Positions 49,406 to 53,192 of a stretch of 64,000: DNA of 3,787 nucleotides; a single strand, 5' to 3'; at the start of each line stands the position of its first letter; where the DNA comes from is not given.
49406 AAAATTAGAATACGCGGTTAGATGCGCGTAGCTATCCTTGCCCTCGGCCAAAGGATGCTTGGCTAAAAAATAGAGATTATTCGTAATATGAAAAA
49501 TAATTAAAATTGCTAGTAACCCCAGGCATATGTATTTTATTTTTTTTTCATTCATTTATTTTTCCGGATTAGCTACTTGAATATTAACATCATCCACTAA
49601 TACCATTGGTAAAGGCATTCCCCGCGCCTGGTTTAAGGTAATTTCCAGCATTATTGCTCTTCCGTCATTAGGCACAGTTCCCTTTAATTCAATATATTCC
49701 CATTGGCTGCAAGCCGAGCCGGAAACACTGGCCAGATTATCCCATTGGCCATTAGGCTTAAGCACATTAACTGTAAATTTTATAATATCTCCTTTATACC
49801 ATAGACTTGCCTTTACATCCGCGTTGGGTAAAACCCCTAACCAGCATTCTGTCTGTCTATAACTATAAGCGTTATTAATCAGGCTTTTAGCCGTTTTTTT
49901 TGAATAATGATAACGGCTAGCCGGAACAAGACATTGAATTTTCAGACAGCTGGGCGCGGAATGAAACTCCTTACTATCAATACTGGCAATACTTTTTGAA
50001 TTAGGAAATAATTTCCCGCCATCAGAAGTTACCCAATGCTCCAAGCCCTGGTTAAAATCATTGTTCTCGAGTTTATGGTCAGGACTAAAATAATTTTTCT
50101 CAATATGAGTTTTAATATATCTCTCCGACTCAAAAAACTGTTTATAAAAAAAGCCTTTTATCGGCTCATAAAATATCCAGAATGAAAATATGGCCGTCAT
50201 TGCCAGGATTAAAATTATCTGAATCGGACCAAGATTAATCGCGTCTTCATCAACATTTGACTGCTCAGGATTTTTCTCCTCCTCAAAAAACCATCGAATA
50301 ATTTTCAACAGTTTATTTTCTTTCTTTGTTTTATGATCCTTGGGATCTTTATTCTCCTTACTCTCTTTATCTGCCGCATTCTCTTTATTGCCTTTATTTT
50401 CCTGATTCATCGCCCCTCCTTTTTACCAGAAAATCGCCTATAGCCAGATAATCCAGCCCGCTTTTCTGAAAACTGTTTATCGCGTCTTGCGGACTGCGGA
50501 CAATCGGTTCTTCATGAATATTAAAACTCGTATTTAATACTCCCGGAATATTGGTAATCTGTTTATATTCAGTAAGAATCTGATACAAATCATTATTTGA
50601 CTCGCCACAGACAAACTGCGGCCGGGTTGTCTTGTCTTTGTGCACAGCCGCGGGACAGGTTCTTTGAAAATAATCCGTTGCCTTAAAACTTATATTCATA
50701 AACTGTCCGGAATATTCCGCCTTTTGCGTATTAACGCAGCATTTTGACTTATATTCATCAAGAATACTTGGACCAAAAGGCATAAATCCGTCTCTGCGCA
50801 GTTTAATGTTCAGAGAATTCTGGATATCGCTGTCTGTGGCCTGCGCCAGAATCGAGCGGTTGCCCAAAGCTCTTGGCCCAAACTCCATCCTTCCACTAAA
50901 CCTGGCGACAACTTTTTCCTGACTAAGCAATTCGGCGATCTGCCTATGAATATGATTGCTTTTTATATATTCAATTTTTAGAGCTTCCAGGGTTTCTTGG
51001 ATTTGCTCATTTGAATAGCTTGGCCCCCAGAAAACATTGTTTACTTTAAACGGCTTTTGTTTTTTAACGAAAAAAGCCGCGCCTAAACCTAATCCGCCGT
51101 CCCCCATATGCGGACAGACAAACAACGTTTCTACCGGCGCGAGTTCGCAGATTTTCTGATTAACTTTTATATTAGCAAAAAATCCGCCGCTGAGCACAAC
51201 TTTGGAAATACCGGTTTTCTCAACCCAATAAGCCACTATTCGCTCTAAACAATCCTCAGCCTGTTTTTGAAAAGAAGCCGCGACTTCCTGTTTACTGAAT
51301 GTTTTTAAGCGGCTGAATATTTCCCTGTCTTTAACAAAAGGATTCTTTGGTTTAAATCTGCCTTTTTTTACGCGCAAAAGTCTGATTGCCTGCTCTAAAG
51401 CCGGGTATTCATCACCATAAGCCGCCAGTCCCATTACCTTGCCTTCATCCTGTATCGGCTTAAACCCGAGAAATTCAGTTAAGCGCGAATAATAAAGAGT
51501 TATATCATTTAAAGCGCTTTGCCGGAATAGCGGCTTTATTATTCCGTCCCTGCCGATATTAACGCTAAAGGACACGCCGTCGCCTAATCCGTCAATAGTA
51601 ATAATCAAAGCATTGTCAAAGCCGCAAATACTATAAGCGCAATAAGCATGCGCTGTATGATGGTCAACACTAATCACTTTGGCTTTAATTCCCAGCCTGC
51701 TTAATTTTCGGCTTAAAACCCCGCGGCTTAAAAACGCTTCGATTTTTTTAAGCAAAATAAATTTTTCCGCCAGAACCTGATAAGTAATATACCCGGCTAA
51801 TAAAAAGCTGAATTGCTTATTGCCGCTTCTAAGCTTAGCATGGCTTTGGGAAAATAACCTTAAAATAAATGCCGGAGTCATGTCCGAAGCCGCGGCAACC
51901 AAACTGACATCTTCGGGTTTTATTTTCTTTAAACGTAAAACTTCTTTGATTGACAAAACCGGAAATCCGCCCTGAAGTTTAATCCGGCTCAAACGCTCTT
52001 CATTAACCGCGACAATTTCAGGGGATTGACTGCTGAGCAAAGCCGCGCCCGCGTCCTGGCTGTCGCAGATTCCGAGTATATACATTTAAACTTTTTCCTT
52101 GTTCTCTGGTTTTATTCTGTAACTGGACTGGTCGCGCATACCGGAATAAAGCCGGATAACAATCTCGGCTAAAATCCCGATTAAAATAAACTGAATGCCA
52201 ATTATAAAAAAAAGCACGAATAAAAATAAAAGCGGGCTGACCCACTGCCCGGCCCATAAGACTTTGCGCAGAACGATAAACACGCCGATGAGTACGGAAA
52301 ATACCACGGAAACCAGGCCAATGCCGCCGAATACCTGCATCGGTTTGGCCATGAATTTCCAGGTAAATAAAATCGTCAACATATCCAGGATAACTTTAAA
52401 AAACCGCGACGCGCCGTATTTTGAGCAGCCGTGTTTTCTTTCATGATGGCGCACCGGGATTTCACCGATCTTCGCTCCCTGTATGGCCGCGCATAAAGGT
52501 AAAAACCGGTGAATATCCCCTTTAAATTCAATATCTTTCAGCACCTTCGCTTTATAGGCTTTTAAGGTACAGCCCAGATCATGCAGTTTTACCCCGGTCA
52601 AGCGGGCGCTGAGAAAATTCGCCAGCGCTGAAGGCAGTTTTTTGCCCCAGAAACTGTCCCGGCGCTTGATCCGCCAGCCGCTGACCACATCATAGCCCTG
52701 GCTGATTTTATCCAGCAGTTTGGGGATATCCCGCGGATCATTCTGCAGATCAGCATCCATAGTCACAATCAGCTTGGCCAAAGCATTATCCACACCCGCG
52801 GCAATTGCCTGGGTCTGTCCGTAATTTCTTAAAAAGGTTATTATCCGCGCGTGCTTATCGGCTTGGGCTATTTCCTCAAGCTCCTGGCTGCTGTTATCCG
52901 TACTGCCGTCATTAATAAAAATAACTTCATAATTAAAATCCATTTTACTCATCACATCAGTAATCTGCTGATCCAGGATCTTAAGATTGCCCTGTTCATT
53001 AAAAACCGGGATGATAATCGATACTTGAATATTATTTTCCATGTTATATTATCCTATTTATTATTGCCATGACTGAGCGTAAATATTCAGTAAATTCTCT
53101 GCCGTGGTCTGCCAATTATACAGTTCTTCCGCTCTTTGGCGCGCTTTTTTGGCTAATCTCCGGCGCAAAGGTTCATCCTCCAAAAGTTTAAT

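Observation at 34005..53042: Ara4N-pathway-like logic expanded: ArnB-type aminotransferase, ArnC-type synthase and >=5 ArnT/PMT-type GT-C transferases, including a tandem paralog pair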

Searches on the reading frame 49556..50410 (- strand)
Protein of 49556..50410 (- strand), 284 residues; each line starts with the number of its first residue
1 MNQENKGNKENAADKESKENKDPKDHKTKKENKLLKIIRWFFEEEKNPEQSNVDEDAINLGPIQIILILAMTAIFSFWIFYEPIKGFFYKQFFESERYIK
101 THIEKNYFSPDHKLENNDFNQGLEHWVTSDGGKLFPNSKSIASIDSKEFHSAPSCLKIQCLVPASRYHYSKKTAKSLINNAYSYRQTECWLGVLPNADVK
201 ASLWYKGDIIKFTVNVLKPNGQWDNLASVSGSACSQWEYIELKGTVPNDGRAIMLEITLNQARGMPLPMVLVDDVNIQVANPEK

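Call 4: search_protein_families(library=pfam, proteins=[window:49556-50410:-], max_evalue=0.01)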
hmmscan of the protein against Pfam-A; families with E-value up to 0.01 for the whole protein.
window:49556-50410:- (284 aa): 0 families

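Call 39: search_protein_families(library=pfam, proteins=[window:49556-50410:-], max_evalue=10)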
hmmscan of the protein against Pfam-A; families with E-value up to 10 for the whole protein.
window:49556-50410:- (284 aa): 0 families

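Call 74: search_protein_families(library=pfam, alignment_id=A3, max_evalue=10)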
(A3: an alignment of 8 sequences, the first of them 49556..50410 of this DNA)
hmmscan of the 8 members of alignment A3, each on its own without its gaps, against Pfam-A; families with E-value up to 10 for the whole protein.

A. member 1, window:49556-50410:- (284 aa): 0 families

B. families by the number of members that match (of 8 scanned): 4 families
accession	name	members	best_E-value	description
PF11306.15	DUF3108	1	0.13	Protein of unknown function (DUF3108)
PF16715.11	CDPS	1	0.21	Cyclodipeptide synthase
PF12259.13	Baculo_F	1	0.36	Baculovirus F protein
PF05545.16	FixQ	1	0.53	Cbb3-type cytochrome oxidase component FixQ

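Call 92: search_protein_representatives(protein=window:49556-50410:-)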
Query: 284 residues. Proteins with E-value up to 0.001 (for the whole library): 49; up to 1e-10: 39; up to 1e-30: 10. The best 49 are listed.
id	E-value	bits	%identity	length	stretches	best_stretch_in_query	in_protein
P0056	7.6e-70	252.0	44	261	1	30-280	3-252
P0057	5.9e-67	242.5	44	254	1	30-279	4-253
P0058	9.7e-63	228.7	45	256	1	30-279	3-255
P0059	4.1e-57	210.2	44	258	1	35-279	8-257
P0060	1.0e-56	208.9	41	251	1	36-279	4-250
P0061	1.5e-54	201.8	40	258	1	30-279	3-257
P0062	1.7e-50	188.5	43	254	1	28-277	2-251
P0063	4.7e-48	180.5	35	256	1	36-281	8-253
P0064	4.8e-47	177.2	38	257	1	30-281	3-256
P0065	2.5e-42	161.7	36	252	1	38-284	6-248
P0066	1.4e-28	116.5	33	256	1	33-275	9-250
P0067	1.1e-26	110.3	34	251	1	29-261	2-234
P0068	9.8e-26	107.2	53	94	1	190-279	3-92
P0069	3.6e-24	102.1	33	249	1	83-281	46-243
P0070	2.4e-23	99.4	53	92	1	191-279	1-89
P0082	9.0e-17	77.8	33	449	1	101-279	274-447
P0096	8.5e-08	48.4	26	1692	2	107-259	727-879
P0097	9.5e-08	48.2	35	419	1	96-276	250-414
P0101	8.4e-06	41.8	29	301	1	113-257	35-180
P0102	5.3e-05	39.2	27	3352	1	111-251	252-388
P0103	8.9e-05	38.5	28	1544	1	112-258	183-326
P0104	4.9e-04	36.1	27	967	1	105-265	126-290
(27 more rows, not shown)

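Call 93: search_protein_families(library=pfam, proteins=[P0096, P0102, P0103, P0104, P0082, P0097, P0101], max_evalue=0.01)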
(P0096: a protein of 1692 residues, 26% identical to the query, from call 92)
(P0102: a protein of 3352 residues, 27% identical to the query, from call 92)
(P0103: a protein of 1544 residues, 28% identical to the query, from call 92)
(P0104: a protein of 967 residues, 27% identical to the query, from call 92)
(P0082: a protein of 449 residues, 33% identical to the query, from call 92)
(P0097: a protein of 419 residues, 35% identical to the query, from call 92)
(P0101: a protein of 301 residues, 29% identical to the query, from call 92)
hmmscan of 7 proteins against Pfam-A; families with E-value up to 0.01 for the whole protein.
P0096 (1692 aa): 5 families
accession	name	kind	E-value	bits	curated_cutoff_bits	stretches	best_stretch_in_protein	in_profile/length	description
PF13205.12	Big_5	-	7.4e-16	59.2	23.6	1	1186-1289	2-105/105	Bacterial Ig-like domain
PF13229.12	Beta_helix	-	1.6e-13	51.1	25.9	2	998-1102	60-149/158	Right handed beta helix region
PF17936.7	Big_6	-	2.7e-09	37.6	27.6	2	1114-1182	13-78/83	Bacterial Ig domain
PF05048.19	NosD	-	4.4e-06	26.7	23.6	0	953-1102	46-160/212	Periplasmic copper-binding protein (NosD)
PF02811.25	PHP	-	5.3e-06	27.3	26.4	1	1306-1346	1-43/164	PHP domain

P0102 (3352 aa): 13 families
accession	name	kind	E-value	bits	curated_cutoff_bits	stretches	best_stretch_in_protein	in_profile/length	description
PF13517.12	FG-GAP_3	-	8.3e-36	122.8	26.9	5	2670-2732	1-61/61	FG-GAP-like repeat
PF13205.12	Big_5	-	2.8e-27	95.9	23.6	2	3241-3337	1-105/105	Bacterial Ig-like domain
PF13229.12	Beta_helix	-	1.3e-19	70.8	25.9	5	983-1151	20-158/158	Right handed beta helix region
PF05048.19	NosD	-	1.8e-19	70.5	23.6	4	1108-1207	83-168/212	Periplasmic copper-binding protein (NosD)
PF07593.17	UnbV_ASPIC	-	9.4e-17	61.1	23.4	1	2770-2836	1-67/68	ASPIC and UnbV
PF15902.12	Sortilin-Vps10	-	1.8e-11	44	33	1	625-739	3-115/446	Sortilin, neurotensin receptor 3,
PF17936.7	Big_6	-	1e-10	42.2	27.6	1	1336-1410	4-75/83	Bacterial Ig domain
PF19077.6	Big_13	-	2.2e-10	41.3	27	1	1355-1412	37-94/102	Bacterial Ig-like domain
PF01839.29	FG-GAP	-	2.4e-07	30.9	22.1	0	2426-2445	5-24/37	FG-GAP repeat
PF09099.16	Qn_am_d_aIII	-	4.6e-07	30.5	22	0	2221-2293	2-69/82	Quinohemoprotein amine dehydrogenase, alpha subunit domain III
PF13750.12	Big_3_3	-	0.00034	20.8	27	1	3240-3334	41-145/157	Bacterial Ig-like domain (group 3)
PF19755.4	DUF6242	-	0.00041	20.7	29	0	615-681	154-217/217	Domain of unknown function (DUF6242)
PF01833.30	TIG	-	0.0051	17.2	20.9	1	2317-2391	1-72/84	IPT/TIG domain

P0103 (1544 aa): 1 family
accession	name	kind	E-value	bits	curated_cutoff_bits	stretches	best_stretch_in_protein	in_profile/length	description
PF13229.12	Beta_helix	-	2.4e-15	57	25.9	2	606-773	2-150/158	Right handed beta helix region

P0104 (967 aa): 1 family
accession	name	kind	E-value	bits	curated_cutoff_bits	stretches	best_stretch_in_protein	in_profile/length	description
PF17936.7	Big_6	-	5e-08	33.5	27.6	1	535-610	2-75/83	Bacterial Ig domain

P0082 (449 aa): 3 families
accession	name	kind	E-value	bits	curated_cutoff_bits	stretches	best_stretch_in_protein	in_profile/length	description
PF00805.28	Pentapeptide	-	3.5e-35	119.6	20.2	7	126-164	1-39/40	Pentapeptide repeats (8 copies)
PF13599.13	Pentapeptide_4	-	5.5e-18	65.3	38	2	67-138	7-78/78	Pentapeptide repeat region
PF13576.12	Pentapeptide_3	-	1.2e-10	41.8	27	0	129-172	2-48/48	Pentapeptide repeats (9 copies)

P0097 (419 aa): 4 families
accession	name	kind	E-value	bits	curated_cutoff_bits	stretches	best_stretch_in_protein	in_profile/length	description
PF13599.13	Pentapeptide_4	-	1.5e-17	63.8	38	2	20-90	8-78/78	Pentapeptide repeat region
PF00805.28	Pentapeptide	-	9.8e-12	44.7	20.2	1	29-66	2-39/40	Pentapeptide repeats (8 copies)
PF13576.12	Pentapeptide_3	-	6.7e-11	42.7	27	1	76-112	2-40/48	Pentapeptide repeats (9 copies)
PF23894.2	LD_SV2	-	1.9e-07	31.8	29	1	75-137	27-89/92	SV2A/B/C luminal domain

P0101 (301 aa): 0 families

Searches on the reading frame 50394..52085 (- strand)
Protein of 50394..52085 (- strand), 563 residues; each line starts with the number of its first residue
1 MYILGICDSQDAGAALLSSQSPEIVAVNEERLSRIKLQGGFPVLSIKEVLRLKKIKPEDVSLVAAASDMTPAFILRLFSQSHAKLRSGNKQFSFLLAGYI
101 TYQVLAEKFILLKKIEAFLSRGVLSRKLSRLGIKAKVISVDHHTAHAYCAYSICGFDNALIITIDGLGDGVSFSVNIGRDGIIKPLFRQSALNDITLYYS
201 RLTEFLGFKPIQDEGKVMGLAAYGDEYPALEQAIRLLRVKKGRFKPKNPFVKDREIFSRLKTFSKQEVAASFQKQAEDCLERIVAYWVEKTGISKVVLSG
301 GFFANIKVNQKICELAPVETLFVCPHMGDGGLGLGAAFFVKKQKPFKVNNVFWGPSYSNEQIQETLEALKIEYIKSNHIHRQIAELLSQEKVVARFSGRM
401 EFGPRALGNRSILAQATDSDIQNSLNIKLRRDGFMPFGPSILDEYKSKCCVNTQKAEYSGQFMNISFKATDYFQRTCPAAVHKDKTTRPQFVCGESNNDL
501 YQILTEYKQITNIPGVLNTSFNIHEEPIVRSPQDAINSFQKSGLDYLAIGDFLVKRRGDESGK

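Call 4: search_protein_families(library=pfam, proteins=[window:50394-52085:-], max_evalue=0.01)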
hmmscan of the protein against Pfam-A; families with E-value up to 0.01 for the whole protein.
window:50394-52085:- (563 aa): 4 families
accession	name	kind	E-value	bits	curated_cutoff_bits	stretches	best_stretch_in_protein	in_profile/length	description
PF16861.10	Carbam_trans_C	-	1.9e-55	187.5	27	1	384-556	1-170/170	Carbamoyltransferase C-terminus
PF02543.21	Carbam_trans_N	-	4.3e-30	105.7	24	1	3-337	2-345/346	Carbamoyltransferase N-terminus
PF22521.2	HypF_C_2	-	2.9e-06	27.7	27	1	257-335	157-240/241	Carbamoyltransferase, Kae1-like Domain, second subdomain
PF00814.31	TsaD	-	0.00052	20.2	24.8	1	239-317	162-242/264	tRNA N6-adenosine threonylcarbamoyltransferase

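Call 11: search_protein_families(library=ncbifam, proteins=[window:50394-52085:-], max_evalue=0.01)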
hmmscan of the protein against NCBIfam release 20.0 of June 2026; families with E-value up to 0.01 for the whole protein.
window:50394-52085:- (563 aa): 4 families
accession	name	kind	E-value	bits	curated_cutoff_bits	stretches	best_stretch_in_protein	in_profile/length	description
NF041651.1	nodul_NodU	equivalog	2.8e-31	108.9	1000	1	257-525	262-526/556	nodulation protein NodU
TIGR00143.1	hypF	equivalog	1.4e-07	30.1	466.1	1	261-338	657-738/741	carbamoyltransferase HypF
TIGR03723.1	T6A_TsaD_YgjD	equivalog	3.1e-05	23.2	296.1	1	261-316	228-283/314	tRNA (adenosine(37)-N6)-threonylcarbamoyltransferase complex transferase subunit TsaD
TIGR00329.1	gcp_kae1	subfamily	0.00092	18.5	207.8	1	258-316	224-282/305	tRNA (adenosine(37)-N6)-threonylcarbamoyltransferase complex transferase subunit TsaD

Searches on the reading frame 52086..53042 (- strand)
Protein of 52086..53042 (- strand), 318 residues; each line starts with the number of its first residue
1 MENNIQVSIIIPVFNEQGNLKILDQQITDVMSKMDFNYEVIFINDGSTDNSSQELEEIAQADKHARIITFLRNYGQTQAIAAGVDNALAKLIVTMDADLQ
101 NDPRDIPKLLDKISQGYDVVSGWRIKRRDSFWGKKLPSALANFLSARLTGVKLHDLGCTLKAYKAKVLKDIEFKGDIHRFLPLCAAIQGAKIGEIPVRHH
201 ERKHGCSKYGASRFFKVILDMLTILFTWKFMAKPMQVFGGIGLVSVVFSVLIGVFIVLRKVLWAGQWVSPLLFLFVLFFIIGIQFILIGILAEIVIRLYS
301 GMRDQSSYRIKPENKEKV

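Call 4: search_protein_families(library=pfam, proteins=[window:52086-53042:-], max_evalue=0.01)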
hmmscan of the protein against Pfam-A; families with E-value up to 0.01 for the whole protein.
window:52086-53042:- (318 aa): 2 families
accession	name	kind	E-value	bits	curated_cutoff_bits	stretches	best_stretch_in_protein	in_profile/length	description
PF00535.33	Glycos_transf_2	-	1.2e-32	113.6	23.3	1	8-171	1-167/168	Glycosyl transferase family 2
PF10111.15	Glyco_tranf_2_2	-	1.8e-08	34.7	27.3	1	8-106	1-99/276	Glycosyltransferase like family 2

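Call 11: search_protein_families(library=ncbifam, proteins=[window:52086-53042:-], max_evalue=0.01)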
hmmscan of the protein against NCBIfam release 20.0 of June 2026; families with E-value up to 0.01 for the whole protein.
window:52086-53042:- (318 aa): 21 families
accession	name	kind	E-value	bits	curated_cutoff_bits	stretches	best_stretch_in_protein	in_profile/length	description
NF007986.1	PRK10714.1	equivalog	1.5e-64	218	529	1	6-311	7-309/316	undecaprenyl-phosphate 4-deoxy-4-formamido-L-arabinose transferase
NF047588.1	GlcsyltransPgfSStrep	equivalog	1.7e-43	149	500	1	6-314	2-306/308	glycosyltransferase PgfS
TIGR04182.1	glyco_TIGR04182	equivalog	8.2e-21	74.6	325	1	6-300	1-287/293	S-layer glycoprotein N-glycosyltransferase AglJ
TIGR03937.1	PgaC_IcaA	equivalog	1.3e-17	63.9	422.3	1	4-133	44-173/407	poly-beta-1,6-N-acetyl-D-glucosamine synthase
NF041391.1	DPhHxTase_Halo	equivalog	9.4e-16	57.4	375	1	23-203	10-187/213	dolichyl-phosphate hexose transferase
NF058614.1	PPMAGASynPpgS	equivalog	1e-12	48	370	1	7-172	2-166/226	polyprenyl-phospho-N-acetylgalactosaminyl synthase PpgS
NF007482.0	PRK10073.1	equivalog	3.6e-12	45.9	423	1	2-111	3-108/334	glycosyltransferase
NF047683.1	TeichurnBiosyTuaG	equivalog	3.6e-10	39.9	400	1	3-108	4-106/252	teichuronic acid biosynthesis protein TuaG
NF041875.1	EPS_EpsD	equivalog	1.6e-09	37.6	370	1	7-115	1-106/325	exopolysaccharide biosynthesis glycosyltransferase EpsD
TIGR04283.1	glyco_like_mftF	equivalog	2e-08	34.1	182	1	7-145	1-129/221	TIGR04283 family arsenosugar biosynthesis glycosyltransferase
NF050050.1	ProtGlycPglI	equivalog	8.2e-08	32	500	1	6-129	3-124/306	GalNAc(5)-diNAcBac-PP-undecaprenol beta-1,3-glucosyltransferase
TIGR03965.1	mycofact_glyco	equivalog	4.5e-07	29.1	280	1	5-116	74-182/467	mycofactocin biosynthesis glycosyltransferase MftF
TIGR04242.1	nodulat_NodC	equivalog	4e-06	26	550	1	6-114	49-157/395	chitooligosaccharide synthase NodC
NF010496.0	PRK13915.1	equivalog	4.1e-05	22.8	262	1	4-111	30-140/307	glucosyl-3-phosphoglycerate synthase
TIGR03111.1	glyc2_xrt_Gpos1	hypoth_equivalog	5.4e-05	22.2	363.95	1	6-114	50-157/439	TIGR03111 family XrtG-associated glycosyltransferase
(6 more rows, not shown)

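Call 48: search_solved_structures(query=window:52086-53042:-, max_evalue=0.00001, show_alignments=1)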
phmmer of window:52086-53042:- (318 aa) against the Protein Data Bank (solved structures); distinct sequences matched with E-value up to 0.00001: 9.
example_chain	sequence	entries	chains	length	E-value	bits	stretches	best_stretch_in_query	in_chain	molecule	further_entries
9hwj_A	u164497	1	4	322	1.6e-58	201.4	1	6-311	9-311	Undecaprenyl-phosphate 4-deoxy-4-formamido-L-arabinose transferase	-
9bhc_C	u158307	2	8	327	7.4e-55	189.4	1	6-310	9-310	Undecaprenyl-phosphate 4-deoxy-4-formamido-L-arabinose transferase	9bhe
8vxh_A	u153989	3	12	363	1.1e-54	188.9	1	6-310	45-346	Undecaprenyl-phosphate 4-deoxy-4-formamido-L-arabinose transferase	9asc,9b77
5eke_A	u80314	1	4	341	4.4e-36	127.8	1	4-309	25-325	Uncharacterized glycosyltransferase sll0501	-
5ekp_C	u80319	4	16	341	6.2e-36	127.3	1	4-309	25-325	Uncharacterized glycosyltransferase sll0501 | Glycosyltransferase sll0501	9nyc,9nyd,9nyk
9nye_A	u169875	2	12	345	6.4e-36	127.3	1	4-309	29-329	Glycosyltransferase sll0501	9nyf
5mlz_A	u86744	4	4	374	3.5e-18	69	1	4-247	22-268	Dolichol monophosphate mannose synthase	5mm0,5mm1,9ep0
5hea_A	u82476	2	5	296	3.3e-10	42.8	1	1-98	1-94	Putative glycosyltransferase (GalT1)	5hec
6p61_A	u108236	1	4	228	2.8e-06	29.9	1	6-100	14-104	Glycosyltransferase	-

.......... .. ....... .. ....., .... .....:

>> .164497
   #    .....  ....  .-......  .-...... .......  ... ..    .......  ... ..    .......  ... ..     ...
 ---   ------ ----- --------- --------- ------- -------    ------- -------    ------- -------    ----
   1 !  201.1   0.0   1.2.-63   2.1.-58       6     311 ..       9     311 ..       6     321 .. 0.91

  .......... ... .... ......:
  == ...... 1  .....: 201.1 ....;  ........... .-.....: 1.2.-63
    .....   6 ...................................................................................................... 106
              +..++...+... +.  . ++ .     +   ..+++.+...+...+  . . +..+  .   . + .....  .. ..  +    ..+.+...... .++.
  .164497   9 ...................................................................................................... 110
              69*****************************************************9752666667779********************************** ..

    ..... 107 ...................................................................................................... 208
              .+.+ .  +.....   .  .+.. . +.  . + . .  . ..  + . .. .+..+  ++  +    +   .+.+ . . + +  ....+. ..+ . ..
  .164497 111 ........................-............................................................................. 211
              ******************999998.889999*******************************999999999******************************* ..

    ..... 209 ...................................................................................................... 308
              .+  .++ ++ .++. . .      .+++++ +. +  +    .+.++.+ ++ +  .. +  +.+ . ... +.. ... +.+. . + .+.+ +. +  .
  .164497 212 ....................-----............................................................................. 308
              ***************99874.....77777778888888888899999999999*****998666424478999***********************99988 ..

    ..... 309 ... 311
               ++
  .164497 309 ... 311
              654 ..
